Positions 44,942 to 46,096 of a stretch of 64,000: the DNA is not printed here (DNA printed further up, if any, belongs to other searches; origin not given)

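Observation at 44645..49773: Two adjacent giant paralogous surface proteins with different beta-propellers and near-identical intragenic DNA repeats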

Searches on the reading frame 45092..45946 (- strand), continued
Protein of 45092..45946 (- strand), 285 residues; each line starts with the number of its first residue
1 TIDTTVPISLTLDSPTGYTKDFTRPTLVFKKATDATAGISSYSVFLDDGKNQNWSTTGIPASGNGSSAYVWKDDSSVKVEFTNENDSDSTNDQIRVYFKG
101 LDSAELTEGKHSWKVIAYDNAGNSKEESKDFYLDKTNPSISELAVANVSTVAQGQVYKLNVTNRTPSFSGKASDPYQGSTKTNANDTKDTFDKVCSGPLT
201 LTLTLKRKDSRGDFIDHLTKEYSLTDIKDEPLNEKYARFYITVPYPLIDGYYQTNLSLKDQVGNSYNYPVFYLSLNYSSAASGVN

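Call 48: search_protein_families(library=pfam, proteins=[L007:851-2380:-, P0139, P0141, P0143, P0145, P0149], max_evalue=0.001)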
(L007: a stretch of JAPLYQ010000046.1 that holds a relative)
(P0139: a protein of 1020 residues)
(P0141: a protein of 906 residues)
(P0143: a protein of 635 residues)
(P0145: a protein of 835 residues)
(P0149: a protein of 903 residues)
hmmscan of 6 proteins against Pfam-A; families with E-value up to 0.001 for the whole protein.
L007:851-2380:- (509 aa): 3 families
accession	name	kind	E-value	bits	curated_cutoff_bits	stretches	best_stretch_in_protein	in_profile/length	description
PF00239.26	Resolvase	-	1.3e-18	67.9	23.3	1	10-155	2-144/145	Resolvase, N terminal domain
PF07508.19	Recombinase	-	8.7e-14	52.1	21.1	1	178-266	2-102/102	Recombinase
PF13408.12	Zn_ribbon_recom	-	3.7e-08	34.1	25.3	1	281-331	4-56/58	Recombinase zinc beta ribbon domain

P0139 (1020 aa): 5 families
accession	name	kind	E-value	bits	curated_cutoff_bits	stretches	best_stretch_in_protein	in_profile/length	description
PF13620.12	CarboxypepD_reg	-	4.5e-10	40.2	32.3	1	906-971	2-74/82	Carboxypeptidase regulatory-like domain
PF13715.12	CarbopepD_reg_2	-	9.9e-08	32.4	32.2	1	909-982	4-78/88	CarboxypepD_reg-like domain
PF19077.6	Big_13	-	1.8e-07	32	27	0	682-713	69-101/102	Bacterial Ig-like domain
PF24025.1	Ig_DR_A0283-like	-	3e-06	27.9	27.1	1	901-955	4-63/102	DR_A0283-like, Ig-like domain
PF17802.7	SpaA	-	1.6e-05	25.4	23.1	1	905-959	2-65/91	Prealbumin-like fold domain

P0141 (906 aa): 9 families
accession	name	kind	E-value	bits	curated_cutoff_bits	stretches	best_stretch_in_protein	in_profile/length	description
PF13360.13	PQQ_2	-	5e-13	49.7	27.6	1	156-276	24-146/233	Outer membrane protein assembly factor BamB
PF13570.13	Beta-prop_ACSF4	-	2.6e-11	44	133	1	26-147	89-212/329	Beta-alanine-activating enzyme, beta-propeller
PF13620.12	CarboxypepD_reg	-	8.1e-10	39.4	32.3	1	795-868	1-81/82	Carboxypeptidase regulatory-like domain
PF19077.6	Big_13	-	3.3e-08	34.4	27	1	570-602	68-101/102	Bacterial Ig-like domain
PF13715.12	CarbopepD_reg_2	-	1.4e-07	31.9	32.2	1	799-868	4-76/88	CarboxypepD_reg-like domain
PF17802.7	SpaA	-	5.6e-06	26.9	23.1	1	796-842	3-56/91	Prealbumin-like fold domain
PF24025.1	Ig_DR_A0283-like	-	8.7e-06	26.4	27.1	1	792-845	5-63/102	DR_A0283-like, Ig-like domain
PF11974.14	bMG3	-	0.00069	20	34.9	0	791-847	12-76/103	Bacterial alpha-2-macroglobulin MG3 domain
PF15418.12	DUF4625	-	0.00086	20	27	0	709-746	86-122/131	Domain of unknown function (DUF4625)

P0143 (635 aa): 4 families
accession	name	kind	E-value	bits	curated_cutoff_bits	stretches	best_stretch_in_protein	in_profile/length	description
PF13620.12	CarboxypepD_reg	-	6.7e-08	33.2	32.3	1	524-593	2-78/82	Carboxypeptidase regulatory-like domain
PF19077.6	Big_13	-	5.2e-06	27.3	27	1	299-330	69-101/102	Bacterial Ig-like domain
PF13715.12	CarbopepD_reg_2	-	6.5e-06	26.5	32.2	1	527-597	4-75/88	CarboxypepD_reg-like domain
PF24025.1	Ig_DR_A0283-like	-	0.0005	20.8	27.1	1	520-573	5-63/102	DR_A0283-like, Ig-like domain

P0145 (835 aa): 3 families
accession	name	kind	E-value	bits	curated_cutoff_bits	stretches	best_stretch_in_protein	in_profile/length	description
PF19077.6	Big_13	-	1.7e-19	70.7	27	3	334-414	26-102/102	Bacterial Ig-like domain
PF13229.12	Beta_helix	-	6.8e-06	26.2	25.9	1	128-243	45-156/158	Right handed beta helix region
PF15418.12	DUF4625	-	0.00048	20.9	27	0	728-757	94-123/131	Domain of unknown function (DUF4625)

P0149 (903 aa): 6 families
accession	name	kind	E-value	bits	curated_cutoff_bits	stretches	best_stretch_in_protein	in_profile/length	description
PF13472.12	Lipase_GDSL_2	-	4.5e-13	50.5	32.9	1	237-371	36-175/178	GDSL-like Lipase/Acylhydrolase family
PF13620.12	CarboxypepD_reg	-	8.2e-11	42.5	32.3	1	789-852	1-70/82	Carboxypeptidase regulatory-like domain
PF01833.30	TIG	-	1.3e-08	35.1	20.9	1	400-479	11-82/84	IPT/TIG domain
PF13715.12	CarbopepD_reg_2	-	6.3e-08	33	32.2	1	793-866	4-76/88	CarboxypepD_reg-like domain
PF24025.1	Ig_DR_A0283-like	-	1.1e-05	26.1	27.1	1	786-839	5-63/102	DR_A0283-like, Ig-like domain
PF17802.7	SpaA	-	0.00013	22.5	23.1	1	789-836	2-56/91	Prealbumin-like fold domain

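Call 53: find_related_loci(query=A2, collection=metagenome_contigs, flank=10000)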
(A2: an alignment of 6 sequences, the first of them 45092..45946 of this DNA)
Query A2 (285 aa) in metagenome_contigs; peptide patterns used: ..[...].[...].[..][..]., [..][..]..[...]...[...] (x = any residue, [..] = any of these).
124 stretches matched a pattern; 21 encode a relative of the query (tblastn E <= 1e-3); 21 distinct loci.
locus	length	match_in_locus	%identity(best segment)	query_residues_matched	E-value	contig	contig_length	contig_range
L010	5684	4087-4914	66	1-276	6e-115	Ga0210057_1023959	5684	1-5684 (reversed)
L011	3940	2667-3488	60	2-275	4e-112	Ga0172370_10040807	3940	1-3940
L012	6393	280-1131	61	1-277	2e-108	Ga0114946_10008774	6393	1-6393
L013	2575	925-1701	62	18-276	5e-109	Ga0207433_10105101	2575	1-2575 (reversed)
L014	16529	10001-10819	59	3-276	5e-103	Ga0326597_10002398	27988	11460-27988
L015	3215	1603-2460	61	2-284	7e-104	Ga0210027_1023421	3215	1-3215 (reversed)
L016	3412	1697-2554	61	2-284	4e-103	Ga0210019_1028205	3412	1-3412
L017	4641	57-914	61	2-284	6e-102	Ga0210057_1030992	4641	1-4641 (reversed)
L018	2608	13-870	61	2-284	2e-103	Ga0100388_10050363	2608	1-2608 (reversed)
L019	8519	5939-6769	58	1-278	6e-99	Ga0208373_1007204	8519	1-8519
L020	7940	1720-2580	59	2-285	2e-98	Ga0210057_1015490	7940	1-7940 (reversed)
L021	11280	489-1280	56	2-275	2e-96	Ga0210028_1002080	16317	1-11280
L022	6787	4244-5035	56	2-275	2e-96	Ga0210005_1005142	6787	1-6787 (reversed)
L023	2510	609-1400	56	2-275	8e-100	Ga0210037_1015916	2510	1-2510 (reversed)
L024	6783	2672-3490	56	2-284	6e-96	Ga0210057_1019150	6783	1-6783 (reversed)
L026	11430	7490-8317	53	2-277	1e-94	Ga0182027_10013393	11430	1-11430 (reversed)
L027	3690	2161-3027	47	3-283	5e-78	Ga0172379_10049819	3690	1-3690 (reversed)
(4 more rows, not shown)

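Call 68: search_protein_families(library=pfam, proteins=[L020:181-2763:+, L022:2672-5260:+, L026:6335-8527:+, L019:3998-7009:+, L014:8141-11296:+, L010:1153-5373:+, L011:561-3926:+, L027:526-3492:+], max_evalue=0.00001)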
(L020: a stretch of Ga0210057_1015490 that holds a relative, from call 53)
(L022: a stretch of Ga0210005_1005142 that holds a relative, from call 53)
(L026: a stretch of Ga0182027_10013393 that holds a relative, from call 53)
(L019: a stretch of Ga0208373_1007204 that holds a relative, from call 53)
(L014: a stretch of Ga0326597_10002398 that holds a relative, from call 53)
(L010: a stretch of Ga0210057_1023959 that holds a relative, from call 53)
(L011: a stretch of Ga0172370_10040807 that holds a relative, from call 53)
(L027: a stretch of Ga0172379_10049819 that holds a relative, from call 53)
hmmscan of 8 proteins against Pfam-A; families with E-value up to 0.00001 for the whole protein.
L020:181-2763:+ (861 aa): 1 family
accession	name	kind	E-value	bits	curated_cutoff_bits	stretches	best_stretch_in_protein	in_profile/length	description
PF19077.6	Big_13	-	5.5e-16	59.4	27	1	346-426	26-102/102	Bacterial Ig-like domain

L022:2672-5260:+ (863 aa): 1 family
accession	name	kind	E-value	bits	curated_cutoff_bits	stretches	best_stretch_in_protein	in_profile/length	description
PF19077.6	Big_13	-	1.1e-15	58.4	27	0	626-658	68-101/102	Bacterial Ig-like domain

L026:6335-8527:+ (731 aa): 1 family
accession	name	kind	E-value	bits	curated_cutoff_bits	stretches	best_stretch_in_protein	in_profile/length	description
PF19077.6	Big_13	-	2.3e-17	63.8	27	1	307-388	26-102/102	Bacterial Ig-like domain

L019:3998-7009:+ (1004 aa): 3 families
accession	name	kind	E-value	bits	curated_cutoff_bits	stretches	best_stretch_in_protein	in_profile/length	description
PF01839.29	FG-GAP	-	1e-22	80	22.1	1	145-179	4-37/37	FG-GAP repeat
PF19077.6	Big_13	-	3.6e-12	47.1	27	0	604-651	58-102/102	Bacterial Ig-like domain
PF13517.12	FG-GAP_3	-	5.9e-07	30.4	26.9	0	76-160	1-60/61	FG-GAP-like repeat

L014:8141-11296:+ (1052 aa): 3 families
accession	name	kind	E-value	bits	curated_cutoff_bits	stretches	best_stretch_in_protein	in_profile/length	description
PF13229.12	Beta_helix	-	6.3e-10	39.3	25.9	1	138-305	3-156/158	Right handed beta helix region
PF13620.12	CarboxypepD_reg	-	2.7e-09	37.7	32.3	1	936-1000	2-72/82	Carboxypeptidase regulatory-like domain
PF19077.6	Big_13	-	7.6e-08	33.2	27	0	851-886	59-94/102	Bacterial Ig-like domain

L010:1153-5373:+ (1407 aa): 3 families
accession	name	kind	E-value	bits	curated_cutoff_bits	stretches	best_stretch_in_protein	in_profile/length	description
PF13620.12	CarboxypepD_reg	-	1.8e-09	38.2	32.3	1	1296-1361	1-70/82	Carboxypeptidase regulatory-like domain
PF13715.12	CarbopepD_reg_2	-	2.4e-07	31.1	32.2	1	1300-1376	4-81/88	CarboxypepD_reg-like domain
PF19077.6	Big_13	-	2.7e-06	28.3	27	0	1080-1112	68-101/102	Bacterial Ig-like domain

L011:561-3926:+ (1122 aa): 2 families
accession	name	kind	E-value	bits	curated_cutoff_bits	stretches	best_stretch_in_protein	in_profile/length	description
PF13620.12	CarboxypepD_reg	-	1.2e-08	35.7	32.3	1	1019-1078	1-64/82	Carboxypeptidase regulatory-like domain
PF13715.12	CarbopepD_reg_2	-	5.2e-07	30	32.2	1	1023-1098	4-80/88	CarboxypepD_reg-like domain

L027:526-3492:+ (989 aa): 3 families
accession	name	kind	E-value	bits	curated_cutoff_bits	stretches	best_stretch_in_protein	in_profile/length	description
PF06739.17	SBBP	-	1.9e-27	95.3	20.5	0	219-247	2-31/38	Beta-propeller repeat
PF13620.12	CarboxypepD_reg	-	1e-08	35.9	32.3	1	879-949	2-79/82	Carboxypeptidase regulatory-like domain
PF13715.12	CarbopepD_reg_2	-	2.1e-06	28.1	32.2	1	882-955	4-78/88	CarboxypepD_reg-like domain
